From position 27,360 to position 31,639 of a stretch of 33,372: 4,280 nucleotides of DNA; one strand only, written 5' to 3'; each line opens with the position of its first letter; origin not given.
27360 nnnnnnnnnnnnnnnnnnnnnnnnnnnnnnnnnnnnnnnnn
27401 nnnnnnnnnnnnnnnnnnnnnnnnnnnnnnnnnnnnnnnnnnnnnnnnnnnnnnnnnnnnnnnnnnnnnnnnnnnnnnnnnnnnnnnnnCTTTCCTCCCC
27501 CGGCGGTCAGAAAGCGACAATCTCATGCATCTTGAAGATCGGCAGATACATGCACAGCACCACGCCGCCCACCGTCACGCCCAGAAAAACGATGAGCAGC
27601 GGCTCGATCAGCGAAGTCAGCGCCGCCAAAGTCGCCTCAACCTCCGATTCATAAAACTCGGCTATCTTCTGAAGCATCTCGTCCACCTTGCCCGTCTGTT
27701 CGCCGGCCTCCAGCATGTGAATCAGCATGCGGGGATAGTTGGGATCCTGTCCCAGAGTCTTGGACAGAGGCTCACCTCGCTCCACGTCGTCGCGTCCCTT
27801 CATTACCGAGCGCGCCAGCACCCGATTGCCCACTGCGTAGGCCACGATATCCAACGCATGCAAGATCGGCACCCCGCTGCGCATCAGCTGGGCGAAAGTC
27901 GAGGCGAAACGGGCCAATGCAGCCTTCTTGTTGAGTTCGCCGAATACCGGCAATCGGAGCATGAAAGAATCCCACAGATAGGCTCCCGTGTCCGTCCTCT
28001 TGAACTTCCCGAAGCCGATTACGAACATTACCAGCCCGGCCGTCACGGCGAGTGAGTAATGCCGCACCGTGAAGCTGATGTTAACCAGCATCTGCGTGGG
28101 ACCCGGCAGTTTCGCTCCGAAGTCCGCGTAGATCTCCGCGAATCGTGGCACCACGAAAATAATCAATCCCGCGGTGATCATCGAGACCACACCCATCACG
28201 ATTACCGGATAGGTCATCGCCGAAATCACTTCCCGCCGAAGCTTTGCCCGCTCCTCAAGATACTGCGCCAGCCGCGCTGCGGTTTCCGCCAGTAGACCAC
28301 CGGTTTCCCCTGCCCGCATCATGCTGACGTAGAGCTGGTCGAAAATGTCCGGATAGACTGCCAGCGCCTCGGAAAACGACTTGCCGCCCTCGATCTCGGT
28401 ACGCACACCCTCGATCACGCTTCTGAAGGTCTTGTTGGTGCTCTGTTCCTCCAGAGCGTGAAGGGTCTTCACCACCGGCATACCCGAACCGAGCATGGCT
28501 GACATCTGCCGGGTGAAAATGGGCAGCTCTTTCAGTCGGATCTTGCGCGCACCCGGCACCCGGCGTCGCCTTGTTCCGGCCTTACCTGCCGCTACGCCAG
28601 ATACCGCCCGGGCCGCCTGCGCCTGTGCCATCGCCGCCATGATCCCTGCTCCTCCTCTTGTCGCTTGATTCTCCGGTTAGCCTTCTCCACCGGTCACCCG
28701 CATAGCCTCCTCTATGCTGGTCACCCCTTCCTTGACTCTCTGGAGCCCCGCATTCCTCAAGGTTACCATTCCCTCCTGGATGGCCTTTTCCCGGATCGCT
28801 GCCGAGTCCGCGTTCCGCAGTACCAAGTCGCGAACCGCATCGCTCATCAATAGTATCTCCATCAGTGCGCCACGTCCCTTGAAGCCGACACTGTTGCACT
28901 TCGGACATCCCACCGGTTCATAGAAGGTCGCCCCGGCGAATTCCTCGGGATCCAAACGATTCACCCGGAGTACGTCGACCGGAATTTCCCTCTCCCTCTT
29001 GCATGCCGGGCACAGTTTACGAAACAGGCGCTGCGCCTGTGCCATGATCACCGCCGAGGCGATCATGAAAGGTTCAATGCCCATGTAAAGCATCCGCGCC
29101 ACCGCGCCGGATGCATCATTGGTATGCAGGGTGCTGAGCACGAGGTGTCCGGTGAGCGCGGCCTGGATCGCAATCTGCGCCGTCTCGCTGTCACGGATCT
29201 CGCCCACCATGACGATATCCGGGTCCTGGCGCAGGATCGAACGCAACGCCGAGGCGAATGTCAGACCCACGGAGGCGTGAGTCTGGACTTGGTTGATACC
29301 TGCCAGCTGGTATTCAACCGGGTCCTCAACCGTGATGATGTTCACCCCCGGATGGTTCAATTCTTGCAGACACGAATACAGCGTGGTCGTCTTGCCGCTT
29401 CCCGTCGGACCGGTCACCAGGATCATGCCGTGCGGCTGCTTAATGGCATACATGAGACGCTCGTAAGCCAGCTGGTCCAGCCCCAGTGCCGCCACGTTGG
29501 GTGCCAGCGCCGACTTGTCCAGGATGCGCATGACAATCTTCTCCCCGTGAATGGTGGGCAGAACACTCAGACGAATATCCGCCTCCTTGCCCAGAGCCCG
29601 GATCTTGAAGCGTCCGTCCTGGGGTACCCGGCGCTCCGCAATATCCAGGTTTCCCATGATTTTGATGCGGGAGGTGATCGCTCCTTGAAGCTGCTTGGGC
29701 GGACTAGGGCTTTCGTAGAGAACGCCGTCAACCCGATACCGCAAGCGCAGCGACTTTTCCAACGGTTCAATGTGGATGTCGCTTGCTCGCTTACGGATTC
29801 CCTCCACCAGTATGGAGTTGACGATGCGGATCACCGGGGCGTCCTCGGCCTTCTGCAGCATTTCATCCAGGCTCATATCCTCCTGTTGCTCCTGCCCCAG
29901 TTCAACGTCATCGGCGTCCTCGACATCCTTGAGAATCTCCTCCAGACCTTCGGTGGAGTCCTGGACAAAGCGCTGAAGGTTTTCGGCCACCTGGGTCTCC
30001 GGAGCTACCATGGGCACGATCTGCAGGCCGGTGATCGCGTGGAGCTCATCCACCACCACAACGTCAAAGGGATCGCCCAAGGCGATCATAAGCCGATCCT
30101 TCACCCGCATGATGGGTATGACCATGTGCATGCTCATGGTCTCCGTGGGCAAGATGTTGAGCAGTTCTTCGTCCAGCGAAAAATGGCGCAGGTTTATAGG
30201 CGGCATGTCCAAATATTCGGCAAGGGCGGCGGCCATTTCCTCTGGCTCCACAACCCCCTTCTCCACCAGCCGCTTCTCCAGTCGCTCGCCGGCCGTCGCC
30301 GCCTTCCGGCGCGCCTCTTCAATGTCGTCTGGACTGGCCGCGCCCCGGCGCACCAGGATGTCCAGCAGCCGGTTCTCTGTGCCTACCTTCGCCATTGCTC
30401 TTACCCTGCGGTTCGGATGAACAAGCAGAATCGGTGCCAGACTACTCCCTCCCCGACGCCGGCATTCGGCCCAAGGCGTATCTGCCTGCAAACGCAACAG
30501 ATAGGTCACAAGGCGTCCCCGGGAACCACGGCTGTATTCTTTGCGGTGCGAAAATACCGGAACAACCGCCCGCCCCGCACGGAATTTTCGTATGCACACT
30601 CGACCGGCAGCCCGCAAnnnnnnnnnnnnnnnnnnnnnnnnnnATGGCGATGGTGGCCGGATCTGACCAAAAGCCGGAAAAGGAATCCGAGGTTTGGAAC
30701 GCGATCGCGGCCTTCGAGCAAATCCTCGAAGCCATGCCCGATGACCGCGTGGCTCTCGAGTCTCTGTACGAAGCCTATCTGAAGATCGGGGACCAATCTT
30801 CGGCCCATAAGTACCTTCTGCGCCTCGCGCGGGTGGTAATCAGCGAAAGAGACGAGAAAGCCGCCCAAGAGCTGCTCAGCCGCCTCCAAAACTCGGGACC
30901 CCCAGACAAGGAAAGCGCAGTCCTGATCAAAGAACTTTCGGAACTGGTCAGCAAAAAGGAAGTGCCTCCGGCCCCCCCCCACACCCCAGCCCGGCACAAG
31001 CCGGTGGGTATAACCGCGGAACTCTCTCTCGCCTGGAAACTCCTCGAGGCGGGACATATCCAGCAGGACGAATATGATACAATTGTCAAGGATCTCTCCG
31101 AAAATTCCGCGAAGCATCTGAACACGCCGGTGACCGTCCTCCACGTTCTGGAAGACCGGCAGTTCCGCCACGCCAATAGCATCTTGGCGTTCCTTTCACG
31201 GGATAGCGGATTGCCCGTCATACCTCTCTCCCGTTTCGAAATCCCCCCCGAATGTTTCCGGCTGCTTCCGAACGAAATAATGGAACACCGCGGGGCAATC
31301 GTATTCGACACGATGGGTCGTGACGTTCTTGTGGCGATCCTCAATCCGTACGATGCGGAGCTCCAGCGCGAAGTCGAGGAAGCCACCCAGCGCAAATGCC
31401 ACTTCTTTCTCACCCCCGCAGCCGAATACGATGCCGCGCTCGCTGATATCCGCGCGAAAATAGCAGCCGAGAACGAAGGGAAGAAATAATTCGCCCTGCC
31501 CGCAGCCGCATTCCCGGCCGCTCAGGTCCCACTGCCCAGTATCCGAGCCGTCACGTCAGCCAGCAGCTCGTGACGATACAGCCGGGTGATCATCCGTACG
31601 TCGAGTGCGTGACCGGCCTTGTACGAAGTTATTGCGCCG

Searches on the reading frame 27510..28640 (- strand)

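Call 4: search_protein_families(library=pfam, proteins=[window:27510-28640:-], max_evalue=1)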
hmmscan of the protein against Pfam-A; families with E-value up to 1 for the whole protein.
window:27510-28640:- (377 aa): 3 families
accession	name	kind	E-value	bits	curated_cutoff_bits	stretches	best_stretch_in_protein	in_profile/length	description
PF00482.28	T2SSF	-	5.7e-64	214.2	25.2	2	42-165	1-125/125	Type II secretion system (T2SS), protein F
PF18729.6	HEPN_STY4199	-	0.26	11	25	1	68-150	172-256/282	STY4199-like HEPN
PF04791.21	LMBR1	-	0.98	8.6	31.9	1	125-211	112-180/510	LMBR1-like membrane protein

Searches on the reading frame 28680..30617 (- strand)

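Call 4: search_protein_families(library=pfam, proteins=[window:28680-30617:-], max_evalue=1)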
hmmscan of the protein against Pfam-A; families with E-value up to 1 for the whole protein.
window:28680-30617:- (646 aa): 30 families (the best 25 are shown)
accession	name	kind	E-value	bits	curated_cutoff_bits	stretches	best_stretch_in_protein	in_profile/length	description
PF00437.27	T2SSE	-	5.7e-140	466.6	24.9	1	256-640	2-370/370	Type II/IV secretion system protein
PF05157.20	MshEN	-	5.2e-16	58.9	23.1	1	136-221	1-87/90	MshEN domain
PF13401.12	AAA_22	-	1.4e-05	25.9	27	1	395-433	4-44/130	AAA domain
PF13191.12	AAA_16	-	7.6e-05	23.7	32.6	1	391-483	18-103/167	AAA ATPase domain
PF04851.21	ResIII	-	9.2e-05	22.8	22.5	1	383-423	10-50/164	Type III restriction enzyme, res subunit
PF25199.1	nSTAND_NTPase5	-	0.00048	20.4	34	1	393-439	38-85/145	Novel STAND NTPase 5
PF00004.35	AAA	-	0.00049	21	21.2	1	399-433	1-32/131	ATPase family associated with various cellular activities (AAA)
PF13604.12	AAA_30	-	0.0006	20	27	1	390-428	12-50/191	AAA domain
PF20720.3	nSTAND3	-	0.00086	19.5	27.2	1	394-435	15-56/155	Novel STAND NTPase 3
PF12775.13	AAA_7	-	0.0022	18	25.8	1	381-428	18-65/181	P-loop containing dynein motor region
PF03205.20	MobB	-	0.0024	18.2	26.6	1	399-431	2-34/133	Molybdopterin guanine dinucleotide synthesis protein B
PF13173.12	AAA_14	-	0.003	18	27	1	398-440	4-47/129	AAA domain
PF05872.18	HerA_C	-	0.0061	15.7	22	1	389-446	16-69/502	Helicase HerA-like C-terminal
PF13245.12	AAA_19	-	0.0085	16.7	25.1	1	394-424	9-39/134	AAA domain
PF13555.12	AAA_29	-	0.0087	16.2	27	1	395-413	21-39/61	P-loop containing region of AAA domain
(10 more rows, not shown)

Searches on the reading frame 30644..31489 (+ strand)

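Call 84: search_protein_families(library=ncbifam, proteins=[window:30644-31489:+], max_evalue=0.00001)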
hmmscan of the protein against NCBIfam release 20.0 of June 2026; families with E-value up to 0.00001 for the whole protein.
window:30644-31489:+ (281 aa): 1 family
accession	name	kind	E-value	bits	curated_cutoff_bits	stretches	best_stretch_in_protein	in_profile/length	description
TIGR02538.1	type_IV_pilB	equivalog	7.5e-06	24.8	675.65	1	153-273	19-139/564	type IV-A pilus assembly ATPase PilB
